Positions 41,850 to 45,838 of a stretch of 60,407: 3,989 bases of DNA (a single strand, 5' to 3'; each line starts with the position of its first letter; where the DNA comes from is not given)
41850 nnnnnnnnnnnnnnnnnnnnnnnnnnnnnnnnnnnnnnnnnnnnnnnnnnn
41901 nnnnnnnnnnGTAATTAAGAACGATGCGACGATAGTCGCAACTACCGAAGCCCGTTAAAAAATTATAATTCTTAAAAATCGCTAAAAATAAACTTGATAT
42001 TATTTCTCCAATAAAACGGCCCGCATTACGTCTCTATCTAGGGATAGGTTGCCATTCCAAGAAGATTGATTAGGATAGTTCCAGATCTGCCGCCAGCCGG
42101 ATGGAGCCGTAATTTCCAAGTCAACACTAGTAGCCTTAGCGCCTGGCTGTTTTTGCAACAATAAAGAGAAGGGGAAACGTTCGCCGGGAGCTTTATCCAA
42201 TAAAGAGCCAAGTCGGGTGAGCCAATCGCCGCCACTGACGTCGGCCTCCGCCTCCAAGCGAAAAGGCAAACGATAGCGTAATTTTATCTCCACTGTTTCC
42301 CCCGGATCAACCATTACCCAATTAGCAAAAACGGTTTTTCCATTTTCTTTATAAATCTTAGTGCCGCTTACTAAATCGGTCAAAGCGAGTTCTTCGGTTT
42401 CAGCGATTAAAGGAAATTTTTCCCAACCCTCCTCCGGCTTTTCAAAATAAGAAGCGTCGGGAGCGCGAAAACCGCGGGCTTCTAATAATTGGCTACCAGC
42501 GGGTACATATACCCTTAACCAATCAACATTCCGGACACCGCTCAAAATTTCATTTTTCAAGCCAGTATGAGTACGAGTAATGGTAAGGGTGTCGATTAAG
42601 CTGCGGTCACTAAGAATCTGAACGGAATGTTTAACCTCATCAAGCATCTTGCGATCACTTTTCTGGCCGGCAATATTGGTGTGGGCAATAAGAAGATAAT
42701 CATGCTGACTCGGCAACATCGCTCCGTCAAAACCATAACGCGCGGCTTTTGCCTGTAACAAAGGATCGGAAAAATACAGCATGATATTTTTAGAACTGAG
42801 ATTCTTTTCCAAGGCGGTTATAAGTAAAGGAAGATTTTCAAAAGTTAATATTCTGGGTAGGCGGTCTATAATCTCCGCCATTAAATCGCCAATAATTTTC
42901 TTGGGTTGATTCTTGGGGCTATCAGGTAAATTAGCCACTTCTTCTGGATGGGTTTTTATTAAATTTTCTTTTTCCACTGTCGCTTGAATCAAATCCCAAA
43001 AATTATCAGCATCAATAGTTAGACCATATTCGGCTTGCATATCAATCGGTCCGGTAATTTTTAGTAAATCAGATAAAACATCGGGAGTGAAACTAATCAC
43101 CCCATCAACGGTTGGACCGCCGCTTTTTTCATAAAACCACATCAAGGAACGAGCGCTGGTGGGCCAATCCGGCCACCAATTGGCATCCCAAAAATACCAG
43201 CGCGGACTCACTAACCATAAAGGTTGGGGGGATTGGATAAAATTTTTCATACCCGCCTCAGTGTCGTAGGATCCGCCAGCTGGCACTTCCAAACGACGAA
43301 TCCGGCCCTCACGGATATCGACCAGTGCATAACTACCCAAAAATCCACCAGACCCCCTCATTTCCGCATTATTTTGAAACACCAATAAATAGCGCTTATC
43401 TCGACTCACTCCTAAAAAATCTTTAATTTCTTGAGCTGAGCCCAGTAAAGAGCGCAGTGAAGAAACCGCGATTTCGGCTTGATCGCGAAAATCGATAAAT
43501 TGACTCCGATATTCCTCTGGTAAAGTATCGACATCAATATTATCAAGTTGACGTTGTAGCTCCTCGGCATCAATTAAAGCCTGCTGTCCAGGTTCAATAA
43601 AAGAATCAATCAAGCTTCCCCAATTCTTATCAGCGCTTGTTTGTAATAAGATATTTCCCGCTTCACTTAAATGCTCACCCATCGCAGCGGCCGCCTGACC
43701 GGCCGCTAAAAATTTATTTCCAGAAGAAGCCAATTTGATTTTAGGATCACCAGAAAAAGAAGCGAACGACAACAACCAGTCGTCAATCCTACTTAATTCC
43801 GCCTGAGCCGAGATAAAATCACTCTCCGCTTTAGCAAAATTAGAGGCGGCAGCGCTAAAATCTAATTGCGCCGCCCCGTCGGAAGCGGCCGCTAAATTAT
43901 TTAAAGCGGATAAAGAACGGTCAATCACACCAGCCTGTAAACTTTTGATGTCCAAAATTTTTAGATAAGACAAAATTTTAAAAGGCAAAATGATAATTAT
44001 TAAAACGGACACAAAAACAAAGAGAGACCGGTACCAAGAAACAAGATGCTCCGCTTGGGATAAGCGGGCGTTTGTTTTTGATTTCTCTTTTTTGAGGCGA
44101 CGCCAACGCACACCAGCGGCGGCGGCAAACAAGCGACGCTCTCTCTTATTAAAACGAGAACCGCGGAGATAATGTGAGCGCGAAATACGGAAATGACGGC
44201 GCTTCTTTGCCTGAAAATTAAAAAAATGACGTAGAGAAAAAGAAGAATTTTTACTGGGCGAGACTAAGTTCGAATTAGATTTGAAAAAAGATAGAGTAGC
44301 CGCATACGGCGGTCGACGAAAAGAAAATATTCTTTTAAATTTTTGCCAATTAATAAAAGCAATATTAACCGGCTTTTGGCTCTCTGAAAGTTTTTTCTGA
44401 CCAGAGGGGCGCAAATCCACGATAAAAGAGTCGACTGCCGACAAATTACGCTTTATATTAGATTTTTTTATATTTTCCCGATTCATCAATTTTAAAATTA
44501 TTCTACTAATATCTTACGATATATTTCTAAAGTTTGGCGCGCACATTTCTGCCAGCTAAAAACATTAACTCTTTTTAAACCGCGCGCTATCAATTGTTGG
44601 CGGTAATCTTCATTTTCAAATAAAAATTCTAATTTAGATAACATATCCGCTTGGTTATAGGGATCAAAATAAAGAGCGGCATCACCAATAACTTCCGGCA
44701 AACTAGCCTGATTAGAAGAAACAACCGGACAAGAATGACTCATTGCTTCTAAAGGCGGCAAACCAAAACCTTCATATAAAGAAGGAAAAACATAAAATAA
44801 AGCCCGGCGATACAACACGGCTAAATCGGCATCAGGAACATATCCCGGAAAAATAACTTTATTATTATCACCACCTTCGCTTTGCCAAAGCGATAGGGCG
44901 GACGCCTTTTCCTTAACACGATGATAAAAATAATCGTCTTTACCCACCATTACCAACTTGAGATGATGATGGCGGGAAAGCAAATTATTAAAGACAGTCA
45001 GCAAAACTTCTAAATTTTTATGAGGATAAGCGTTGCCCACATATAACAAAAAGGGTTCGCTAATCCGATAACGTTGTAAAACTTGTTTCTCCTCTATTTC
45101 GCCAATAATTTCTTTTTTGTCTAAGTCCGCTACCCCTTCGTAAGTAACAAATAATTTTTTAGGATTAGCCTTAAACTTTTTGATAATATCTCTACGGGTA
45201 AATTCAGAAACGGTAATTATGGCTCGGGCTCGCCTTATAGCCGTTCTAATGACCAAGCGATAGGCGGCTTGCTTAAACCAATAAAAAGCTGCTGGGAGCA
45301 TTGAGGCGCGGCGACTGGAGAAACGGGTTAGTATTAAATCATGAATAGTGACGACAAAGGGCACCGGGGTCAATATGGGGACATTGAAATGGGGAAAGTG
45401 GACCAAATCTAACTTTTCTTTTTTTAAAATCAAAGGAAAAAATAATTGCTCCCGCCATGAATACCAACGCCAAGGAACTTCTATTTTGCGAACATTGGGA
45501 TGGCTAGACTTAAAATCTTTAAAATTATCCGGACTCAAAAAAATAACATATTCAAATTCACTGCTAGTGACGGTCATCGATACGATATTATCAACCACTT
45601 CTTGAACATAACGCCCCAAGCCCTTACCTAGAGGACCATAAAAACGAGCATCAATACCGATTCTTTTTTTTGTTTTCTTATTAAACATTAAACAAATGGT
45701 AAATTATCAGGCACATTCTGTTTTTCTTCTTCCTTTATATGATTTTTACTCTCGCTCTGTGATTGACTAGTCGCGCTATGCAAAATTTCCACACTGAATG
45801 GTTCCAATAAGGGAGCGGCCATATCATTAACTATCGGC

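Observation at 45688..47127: Standalone paralog of the ATPase N-terminal domain, lacking the NTPase module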

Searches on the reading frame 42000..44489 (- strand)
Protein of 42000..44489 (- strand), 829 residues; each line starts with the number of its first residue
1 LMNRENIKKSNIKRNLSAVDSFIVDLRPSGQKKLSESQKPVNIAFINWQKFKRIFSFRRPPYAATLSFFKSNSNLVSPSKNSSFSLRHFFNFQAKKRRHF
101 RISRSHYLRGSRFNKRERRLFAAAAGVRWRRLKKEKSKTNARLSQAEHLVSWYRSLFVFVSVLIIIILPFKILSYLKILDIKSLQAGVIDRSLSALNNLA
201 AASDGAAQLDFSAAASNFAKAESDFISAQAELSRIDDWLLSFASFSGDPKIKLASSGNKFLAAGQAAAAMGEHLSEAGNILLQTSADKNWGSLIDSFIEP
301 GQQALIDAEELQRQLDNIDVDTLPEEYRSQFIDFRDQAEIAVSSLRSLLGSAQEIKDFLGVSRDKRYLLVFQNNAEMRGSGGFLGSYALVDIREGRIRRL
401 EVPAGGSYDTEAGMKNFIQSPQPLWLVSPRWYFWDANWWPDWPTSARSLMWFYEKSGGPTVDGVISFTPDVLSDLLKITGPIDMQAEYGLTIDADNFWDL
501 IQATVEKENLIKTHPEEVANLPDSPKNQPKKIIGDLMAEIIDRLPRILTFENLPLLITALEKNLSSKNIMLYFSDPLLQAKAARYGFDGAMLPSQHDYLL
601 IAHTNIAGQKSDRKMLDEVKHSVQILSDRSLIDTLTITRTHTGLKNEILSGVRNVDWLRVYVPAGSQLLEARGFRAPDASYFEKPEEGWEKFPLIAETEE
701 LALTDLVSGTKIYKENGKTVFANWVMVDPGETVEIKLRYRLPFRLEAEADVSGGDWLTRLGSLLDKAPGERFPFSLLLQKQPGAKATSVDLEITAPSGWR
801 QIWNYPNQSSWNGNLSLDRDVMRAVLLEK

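Call 8: search_protein_families(library=pfam, proteins=[window:42000-44489:-], max_evalue=0.001)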
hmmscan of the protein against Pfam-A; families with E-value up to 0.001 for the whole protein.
window:42000-44489:- (829 aa): 1 family
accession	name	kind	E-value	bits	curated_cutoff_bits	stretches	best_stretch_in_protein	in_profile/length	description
PF13196.11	DUF4012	-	1.8e-30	106.8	28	1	364-504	3-142/144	Protein of unknown function (DUF4012)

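Call 10: search_protein_families(library=ncbifam, proteins=[window:42000-44489:-], max_evalue=0.1)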
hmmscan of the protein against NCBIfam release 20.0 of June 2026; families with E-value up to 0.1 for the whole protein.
window:42000-44489:- (829 aa): 0 families

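Call 77: search_protein_families(library=padloc, proteins=[window:42000-44489:-], max_evalue=0.001)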
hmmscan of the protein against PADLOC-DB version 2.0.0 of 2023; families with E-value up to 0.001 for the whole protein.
window:42000-44489:- (829 aa): 0 families

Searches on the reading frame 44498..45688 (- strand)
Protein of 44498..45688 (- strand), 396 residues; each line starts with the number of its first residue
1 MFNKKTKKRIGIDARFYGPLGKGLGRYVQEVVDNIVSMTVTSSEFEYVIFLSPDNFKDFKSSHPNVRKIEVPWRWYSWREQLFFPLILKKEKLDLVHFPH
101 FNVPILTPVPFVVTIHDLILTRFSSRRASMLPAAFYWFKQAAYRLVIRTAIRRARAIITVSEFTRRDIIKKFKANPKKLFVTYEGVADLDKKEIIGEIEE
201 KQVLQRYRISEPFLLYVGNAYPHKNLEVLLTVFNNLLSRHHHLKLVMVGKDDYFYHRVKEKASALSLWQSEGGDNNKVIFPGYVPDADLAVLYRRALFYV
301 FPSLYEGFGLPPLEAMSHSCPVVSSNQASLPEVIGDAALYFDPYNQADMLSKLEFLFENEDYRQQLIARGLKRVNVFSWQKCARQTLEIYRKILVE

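Call 8: search_protein_families(library=pfam, proteins=[window:44498-45688:-], max_evalue=0.001)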
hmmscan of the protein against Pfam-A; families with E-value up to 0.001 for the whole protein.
window:44498-45688:- (396 aa): 6 families
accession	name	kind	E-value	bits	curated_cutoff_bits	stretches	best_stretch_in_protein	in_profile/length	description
PF00534.26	Glycos_transf_1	-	1.4e-32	113.1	26.4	1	210-372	14-171/172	Glycosyl transferases group 1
PF13692.12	Glyco_trans_1_4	-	1.4e-25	90.7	27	1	212-359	2-142/142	Glycosyl transferases group 1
PF13439.12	Glyco_transf_4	-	2.7e-14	54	28.5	1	69-186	49-166/170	Glycosyltransferase Family 4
PF20706.3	GT4-conflict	-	2.8e-08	33.6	26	1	210-337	196-323/385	Family 4 Glycosyltransferase in conflict systems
PF13579.12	Glyco_trans_4_4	-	4e-08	34.2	29.7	1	23-178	2-151/158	Glycosyl transferase 4-like domain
PF13524.12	Glyco_trans_1_2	-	2.1e-06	28.2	25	1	268-386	24-142/144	Glycosyl transferase-like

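Call 77: search_protein_families(library=padloc, proteins=[window:44498-45688:-], max_evalue=0.001)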
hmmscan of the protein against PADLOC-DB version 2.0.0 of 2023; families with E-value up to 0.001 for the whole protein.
window:44498-45688:- (396 aa): 0 families
